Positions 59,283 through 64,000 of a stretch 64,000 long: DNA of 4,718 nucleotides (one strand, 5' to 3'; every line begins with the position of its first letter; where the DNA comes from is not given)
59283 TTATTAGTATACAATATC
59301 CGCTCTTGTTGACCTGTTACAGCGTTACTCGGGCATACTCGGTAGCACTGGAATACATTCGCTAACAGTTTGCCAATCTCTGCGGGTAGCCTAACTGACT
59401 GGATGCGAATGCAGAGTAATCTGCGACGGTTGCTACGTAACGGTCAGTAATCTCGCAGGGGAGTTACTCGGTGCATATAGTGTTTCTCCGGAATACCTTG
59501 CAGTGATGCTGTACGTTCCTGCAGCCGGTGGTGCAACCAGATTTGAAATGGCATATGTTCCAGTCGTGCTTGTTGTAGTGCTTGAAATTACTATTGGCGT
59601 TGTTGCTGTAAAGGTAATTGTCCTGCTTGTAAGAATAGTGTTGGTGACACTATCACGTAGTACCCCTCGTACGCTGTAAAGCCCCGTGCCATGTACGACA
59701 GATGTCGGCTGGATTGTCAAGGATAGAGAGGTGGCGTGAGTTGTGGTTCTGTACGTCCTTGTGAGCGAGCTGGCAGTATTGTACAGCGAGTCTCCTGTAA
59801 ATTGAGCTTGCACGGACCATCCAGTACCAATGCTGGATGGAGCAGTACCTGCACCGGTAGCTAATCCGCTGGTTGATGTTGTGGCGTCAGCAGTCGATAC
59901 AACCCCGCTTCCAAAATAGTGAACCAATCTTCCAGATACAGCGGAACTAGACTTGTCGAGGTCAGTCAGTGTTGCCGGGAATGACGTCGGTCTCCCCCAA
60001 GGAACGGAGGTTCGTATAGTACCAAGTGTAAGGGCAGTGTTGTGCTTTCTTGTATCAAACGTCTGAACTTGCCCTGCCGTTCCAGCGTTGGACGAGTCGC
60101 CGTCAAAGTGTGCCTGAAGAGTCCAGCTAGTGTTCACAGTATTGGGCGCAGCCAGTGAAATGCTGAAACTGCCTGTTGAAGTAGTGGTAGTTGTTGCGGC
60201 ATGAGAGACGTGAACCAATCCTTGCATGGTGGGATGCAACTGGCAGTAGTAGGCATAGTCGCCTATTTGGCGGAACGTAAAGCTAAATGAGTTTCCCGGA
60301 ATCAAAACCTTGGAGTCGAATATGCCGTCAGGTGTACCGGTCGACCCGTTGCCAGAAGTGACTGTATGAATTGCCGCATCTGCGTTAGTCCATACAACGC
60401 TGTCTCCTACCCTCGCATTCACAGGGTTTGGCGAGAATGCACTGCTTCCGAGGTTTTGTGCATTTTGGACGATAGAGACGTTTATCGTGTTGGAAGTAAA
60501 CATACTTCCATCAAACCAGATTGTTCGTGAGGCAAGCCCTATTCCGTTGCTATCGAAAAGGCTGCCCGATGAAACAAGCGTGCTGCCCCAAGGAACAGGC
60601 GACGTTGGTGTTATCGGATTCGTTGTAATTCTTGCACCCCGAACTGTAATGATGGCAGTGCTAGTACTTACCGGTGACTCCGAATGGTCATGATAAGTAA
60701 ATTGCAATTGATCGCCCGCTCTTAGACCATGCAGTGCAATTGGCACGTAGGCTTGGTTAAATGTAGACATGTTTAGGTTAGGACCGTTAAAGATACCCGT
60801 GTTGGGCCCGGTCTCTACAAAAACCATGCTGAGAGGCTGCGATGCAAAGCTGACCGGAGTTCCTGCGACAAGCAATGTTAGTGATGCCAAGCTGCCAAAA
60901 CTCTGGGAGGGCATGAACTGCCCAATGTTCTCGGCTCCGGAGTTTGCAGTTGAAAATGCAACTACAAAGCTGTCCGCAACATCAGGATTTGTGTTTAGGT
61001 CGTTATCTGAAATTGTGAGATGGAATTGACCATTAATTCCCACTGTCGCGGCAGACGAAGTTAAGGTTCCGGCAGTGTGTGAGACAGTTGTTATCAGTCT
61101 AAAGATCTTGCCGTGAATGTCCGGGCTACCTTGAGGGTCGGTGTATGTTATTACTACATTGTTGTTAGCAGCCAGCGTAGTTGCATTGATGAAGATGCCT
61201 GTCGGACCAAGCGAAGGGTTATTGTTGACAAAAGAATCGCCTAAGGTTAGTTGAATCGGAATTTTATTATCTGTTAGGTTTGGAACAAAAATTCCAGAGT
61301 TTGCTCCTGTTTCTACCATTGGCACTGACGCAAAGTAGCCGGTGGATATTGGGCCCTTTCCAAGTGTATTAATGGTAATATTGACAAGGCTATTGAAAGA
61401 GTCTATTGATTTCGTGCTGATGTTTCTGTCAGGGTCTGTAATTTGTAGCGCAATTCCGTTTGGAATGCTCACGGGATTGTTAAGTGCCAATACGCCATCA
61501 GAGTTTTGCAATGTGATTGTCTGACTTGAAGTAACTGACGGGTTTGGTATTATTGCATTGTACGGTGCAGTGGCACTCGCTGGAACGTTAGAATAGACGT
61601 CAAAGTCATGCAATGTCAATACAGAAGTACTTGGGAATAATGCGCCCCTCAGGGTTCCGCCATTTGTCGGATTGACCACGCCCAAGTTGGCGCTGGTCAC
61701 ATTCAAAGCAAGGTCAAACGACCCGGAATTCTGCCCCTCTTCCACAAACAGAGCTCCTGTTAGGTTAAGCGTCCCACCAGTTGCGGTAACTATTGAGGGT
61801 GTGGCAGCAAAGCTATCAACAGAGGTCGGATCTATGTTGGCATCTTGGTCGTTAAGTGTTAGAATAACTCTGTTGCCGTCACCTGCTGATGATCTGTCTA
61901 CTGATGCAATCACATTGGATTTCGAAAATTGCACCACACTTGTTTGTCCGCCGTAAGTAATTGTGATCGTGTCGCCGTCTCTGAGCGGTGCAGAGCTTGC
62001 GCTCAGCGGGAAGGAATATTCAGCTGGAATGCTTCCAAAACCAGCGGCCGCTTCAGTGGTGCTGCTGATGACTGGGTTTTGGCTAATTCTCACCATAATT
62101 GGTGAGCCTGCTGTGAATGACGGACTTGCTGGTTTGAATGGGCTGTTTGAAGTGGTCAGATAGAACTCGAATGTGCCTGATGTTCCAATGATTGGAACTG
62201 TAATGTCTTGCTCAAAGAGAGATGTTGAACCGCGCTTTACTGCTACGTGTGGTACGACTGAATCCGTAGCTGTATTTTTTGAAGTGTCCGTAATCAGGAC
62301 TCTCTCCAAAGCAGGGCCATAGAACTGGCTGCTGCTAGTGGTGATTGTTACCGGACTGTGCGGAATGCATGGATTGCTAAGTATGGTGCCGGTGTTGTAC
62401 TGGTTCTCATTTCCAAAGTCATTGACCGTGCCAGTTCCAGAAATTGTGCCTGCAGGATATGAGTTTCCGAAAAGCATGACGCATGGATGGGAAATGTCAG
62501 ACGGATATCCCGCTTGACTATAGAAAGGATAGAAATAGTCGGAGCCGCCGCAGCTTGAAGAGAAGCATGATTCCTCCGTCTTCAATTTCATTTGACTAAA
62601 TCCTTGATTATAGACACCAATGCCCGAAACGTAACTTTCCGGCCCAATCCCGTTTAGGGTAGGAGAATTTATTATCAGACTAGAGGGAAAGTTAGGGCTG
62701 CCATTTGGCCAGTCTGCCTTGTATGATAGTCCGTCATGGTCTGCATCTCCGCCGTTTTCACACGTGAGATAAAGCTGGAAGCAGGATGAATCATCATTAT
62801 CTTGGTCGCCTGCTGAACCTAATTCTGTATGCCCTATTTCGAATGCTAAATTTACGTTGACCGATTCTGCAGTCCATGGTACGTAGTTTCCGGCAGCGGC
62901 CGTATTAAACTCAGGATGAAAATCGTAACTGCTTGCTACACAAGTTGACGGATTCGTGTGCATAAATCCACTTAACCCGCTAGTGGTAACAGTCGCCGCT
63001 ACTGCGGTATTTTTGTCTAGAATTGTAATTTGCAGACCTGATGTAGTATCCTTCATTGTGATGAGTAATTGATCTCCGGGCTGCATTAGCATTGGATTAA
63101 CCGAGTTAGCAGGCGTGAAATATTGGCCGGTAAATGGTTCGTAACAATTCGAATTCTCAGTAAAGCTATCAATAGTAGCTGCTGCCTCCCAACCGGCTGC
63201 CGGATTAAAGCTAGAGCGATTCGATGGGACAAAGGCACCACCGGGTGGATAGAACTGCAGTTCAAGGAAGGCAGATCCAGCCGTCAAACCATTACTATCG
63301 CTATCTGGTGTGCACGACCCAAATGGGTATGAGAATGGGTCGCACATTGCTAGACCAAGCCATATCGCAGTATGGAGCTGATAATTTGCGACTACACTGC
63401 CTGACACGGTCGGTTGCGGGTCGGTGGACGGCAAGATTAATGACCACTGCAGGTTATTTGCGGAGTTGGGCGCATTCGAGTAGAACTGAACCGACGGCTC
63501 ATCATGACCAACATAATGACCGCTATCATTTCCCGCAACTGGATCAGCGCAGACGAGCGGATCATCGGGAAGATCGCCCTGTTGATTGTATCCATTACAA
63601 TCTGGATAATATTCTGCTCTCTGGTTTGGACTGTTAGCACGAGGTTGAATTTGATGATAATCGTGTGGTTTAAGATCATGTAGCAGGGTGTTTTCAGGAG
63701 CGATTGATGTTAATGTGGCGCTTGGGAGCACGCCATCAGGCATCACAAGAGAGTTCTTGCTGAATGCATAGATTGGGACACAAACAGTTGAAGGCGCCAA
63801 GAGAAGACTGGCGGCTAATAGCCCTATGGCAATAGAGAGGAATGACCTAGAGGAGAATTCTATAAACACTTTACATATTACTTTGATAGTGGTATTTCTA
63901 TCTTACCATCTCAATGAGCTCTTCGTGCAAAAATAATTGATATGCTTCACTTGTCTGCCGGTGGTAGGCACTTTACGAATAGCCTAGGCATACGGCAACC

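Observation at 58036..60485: Amicyanin-like cupredoxin nested inside an Ig-like module of two tandem surface proteins: copper ligands intact in one copy, lost in the other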

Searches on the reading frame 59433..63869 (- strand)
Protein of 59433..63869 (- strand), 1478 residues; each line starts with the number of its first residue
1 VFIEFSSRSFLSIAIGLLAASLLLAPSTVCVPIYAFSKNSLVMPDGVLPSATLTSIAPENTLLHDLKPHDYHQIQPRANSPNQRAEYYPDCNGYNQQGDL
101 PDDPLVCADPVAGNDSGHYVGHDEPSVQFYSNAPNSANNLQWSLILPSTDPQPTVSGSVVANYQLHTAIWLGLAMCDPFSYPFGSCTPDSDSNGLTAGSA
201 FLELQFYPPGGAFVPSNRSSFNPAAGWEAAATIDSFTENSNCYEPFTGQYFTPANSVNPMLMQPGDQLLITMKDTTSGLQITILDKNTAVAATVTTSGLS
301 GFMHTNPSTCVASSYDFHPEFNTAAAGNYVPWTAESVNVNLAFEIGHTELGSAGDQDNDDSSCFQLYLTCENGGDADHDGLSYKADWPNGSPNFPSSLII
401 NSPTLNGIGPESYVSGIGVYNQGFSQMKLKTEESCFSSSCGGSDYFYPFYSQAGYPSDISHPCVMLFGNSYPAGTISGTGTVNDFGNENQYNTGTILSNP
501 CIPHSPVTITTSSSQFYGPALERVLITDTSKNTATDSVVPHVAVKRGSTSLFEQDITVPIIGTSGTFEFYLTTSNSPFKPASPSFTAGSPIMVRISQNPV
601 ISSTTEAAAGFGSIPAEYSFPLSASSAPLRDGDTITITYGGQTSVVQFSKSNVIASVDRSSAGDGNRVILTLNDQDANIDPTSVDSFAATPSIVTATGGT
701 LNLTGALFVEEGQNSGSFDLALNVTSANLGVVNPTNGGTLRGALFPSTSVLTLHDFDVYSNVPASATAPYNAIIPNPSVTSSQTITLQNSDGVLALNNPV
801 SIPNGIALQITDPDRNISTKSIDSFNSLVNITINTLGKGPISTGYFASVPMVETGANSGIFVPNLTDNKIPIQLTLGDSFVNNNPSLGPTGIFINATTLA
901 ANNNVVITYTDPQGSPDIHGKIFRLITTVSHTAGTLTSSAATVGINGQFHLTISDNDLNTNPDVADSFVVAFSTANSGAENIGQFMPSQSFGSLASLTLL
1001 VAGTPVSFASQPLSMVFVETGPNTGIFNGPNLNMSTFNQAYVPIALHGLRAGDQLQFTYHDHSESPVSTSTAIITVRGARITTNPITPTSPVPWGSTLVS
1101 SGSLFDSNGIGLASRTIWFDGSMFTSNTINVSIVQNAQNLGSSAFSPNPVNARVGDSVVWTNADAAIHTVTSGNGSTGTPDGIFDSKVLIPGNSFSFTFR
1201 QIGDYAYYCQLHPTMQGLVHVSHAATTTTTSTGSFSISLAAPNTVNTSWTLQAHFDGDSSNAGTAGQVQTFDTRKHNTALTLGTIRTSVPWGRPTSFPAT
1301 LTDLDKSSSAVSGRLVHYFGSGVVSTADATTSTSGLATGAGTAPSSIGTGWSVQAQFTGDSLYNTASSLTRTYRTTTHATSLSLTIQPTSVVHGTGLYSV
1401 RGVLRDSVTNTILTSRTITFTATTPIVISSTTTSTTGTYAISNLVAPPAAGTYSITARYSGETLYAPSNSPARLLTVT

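Call 3: search_protein_families(library=pfam, proteins=[window:59433-63869:-], max_evalue=0.1)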
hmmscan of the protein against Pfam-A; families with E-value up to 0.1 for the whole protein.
window:59433-63869:- (1478 aa): 4 families
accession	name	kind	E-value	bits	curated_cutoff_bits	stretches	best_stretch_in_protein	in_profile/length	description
PF00127.26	Copper-bind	-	9.7e-07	29.6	21.2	1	1141-1221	10-98/99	Copper binding proteins, plastocyanin/azurin family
PF16640.11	Big_3_5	-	2.2e-06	28.6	35.5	1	1384-1478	1-88/88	Bacterial Ig-like domain (group 3)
PF13620.12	CarboxypepD_reg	-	0.00039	21.2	32.3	1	1399-1461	1-58/82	Carboxypeptidase regulatory-like domain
PF13473.12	Cupredoxin_1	-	0.00041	20.8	27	1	1143-1219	30-102/104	Cupredoxin-like domain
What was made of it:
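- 60201..60503 (-): B inserted cupredoxin (residues 1123-1223) with type-1 ligands His1168 (60366-60368), Cys1209 (60243-60245), His1212 (60234-60236) and Met1215 (60225-60227). Pfam (call 3).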

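Call 49: search_protein_families(library=ncbifam, proteins=[window:59433-63869:-], max_evalue=0.1)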
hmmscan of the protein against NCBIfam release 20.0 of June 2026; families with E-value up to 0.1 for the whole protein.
window:59433-63869:- (1478 aa): 4 families
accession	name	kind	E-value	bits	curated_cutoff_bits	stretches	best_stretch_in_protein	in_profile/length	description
TIGR02656.1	cyanin_plasto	equivalog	1.1e-08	35.4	87.85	1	1140-1218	9-95/99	plastocyanin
TIGR02657.1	amicyanin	equivalog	1.3e-08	35.1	110.2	1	1149-1221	12-82/83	amicyanin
TIGR03102.1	halo_cynanin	subfamily_domain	0.00013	22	93.8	1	1119-1220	11-113/115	halocyanin domain-containing protein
TIGR02375.1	pseudoazurin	equivalog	0.069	12.9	109.85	0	1139-1222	6-87/116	pseudoazurin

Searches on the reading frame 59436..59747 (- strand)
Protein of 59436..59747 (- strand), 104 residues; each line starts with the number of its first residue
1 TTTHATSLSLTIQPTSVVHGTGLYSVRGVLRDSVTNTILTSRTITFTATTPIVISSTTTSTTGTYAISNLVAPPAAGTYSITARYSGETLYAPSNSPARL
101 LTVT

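Call 63: search_protein_families(library=pfam, proteins=[window:59436-59747:-], max_evalue=1)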
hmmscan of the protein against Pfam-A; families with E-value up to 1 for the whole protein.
window:59436-59747:- (104 aa): 3 families
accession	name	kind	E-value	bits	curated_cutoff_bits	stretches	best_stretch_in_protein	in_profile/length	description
PF16640.11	Big_3_5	-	8.5e-09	36.3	35.5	1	10-104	1-88/88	Bacterial Ig-like domain (group 3)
PF13620.12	CarboxypepD_reg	-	2.3e-06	28.3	32.3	1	25-87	1-58/82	Carboxypeptidase regulatory-like domain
PF17210.9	SdrD_B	-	0.047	14.3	29.7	1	43-95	28-76/112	SdrD B-like domain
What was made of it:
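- On Bacterial Ig-like domain group 3 (Pfam PF16640 Big_3_5): B's module 3 alone scores 36.3 bits, which passes (call 63).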

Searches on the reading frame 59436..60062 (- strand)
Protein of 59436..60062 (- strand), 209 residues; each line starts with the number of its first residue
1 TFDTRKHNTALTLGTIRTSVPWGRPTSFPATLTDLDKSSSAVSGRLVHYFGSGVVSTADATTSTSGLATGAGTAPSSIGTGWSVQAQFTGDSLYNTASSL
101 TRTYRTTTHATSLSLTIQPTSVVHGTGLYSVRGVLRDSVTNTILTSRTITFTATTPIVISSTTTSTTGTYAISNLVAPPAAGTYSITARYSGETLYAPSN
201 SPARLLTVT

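Call 20: find_homologous_proteins(query=window:59436-60062:-, max_evalue=0.001)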
Query window:59436-60062:- (209 aa): 2 proteins with E <= 0.001 among 1829 candidates.
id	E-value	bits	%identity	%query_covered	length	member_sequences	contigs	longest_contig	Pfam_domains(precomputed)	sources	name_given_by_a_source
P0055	2.2e-40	156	46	96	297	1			PF16640.12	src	-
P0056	1.3e-32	131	44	91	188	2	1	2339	PF16640.12,PF13620.13,PF09134.17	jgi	jgi:hypothetical protein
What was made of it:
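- Tried and rejected: Call 20 returned only two Ig-module homologues.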

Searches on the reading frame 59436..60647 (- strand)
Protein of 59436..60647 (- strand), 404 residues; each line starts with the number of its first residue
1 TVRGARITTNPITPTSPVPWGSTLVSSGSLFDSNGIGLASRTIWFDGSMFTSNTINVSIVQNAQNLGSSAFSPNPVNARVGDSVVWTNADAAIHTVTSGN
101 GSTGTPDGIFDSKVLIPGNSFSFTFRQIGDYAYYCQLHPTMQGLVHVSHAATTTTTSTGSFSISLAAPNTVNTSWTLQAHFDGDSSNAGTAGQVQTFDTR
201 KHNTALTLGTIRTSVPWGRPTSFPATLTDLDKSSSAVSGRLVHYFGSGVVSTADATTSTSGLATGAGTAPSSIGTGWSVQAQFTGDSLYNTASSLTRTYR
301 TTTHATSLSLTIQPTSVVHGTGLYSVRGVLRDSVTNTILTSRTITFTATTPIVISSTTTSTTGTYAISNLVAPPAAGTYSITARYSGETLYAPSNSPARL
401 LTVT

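Call 15: find_related_loci(query=A1, collection=genome_contigs, flank=8000)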
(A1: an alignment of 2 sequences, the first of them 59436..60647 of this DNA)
Query A1 (404 aa) in genome_contigs; peptide patterns used: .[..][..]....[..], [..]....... (x = any residue, [..] = any of these).
33 stretches matched a pattern; 1 encode a relative of the query (tblastn E <= 1e-3); 1 distinct loci.
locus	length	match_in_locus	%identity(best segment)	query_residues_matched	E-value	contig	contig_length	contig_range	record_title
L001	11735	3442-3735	45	149-396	2e-6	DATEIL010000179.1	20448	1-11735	MAG TPA_asm: Nitrososphaera sp. isolate SMAG_U8836 k141_2230450, whole genome shotgun sequence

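Call 17: find_related_loci(query=A1, collection=metagenome_contigs, flank=6000)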
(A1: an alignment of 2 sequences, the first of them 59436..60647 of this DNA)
Query A1 (404 aa) in metagenome_contigs; peptide patterns used: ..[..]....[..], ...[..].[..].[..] (x = any residue, [..] = any of these).
315 stretches matched a pattern; 9 encode a relative of the query (tblastn E <= 1e-3); 9 distinct loci.
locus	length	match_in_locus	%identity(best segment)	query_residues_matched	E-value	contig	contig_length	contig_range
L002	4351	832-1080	38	57-148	2e-15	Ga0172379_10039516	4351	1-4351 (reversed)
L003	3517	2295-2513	43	71-147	1e-10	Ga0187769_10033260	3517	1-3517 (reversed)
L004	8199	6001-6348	37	56-158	2e-10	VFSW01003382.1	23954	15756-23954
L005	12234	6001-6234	41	71-148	2e-9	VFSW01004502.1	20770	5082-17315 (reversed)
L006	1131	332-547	35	71-147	1e-9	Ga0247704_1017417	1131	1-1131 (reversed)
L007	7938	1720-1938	35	71-148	3e-8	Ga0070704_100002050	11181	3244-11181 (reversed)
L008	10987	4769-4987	35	71-148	4e-8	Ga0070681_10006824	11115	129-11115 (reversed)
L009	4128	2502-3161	35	68-151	1e-5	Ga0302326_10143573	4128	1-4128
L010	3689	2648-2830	34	81-148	3e-5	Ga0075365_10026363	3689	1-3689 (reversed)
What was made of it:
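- Tried and rejected: Scans of GTDB genomes (call 15) and JGI metagenomes (call 17).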
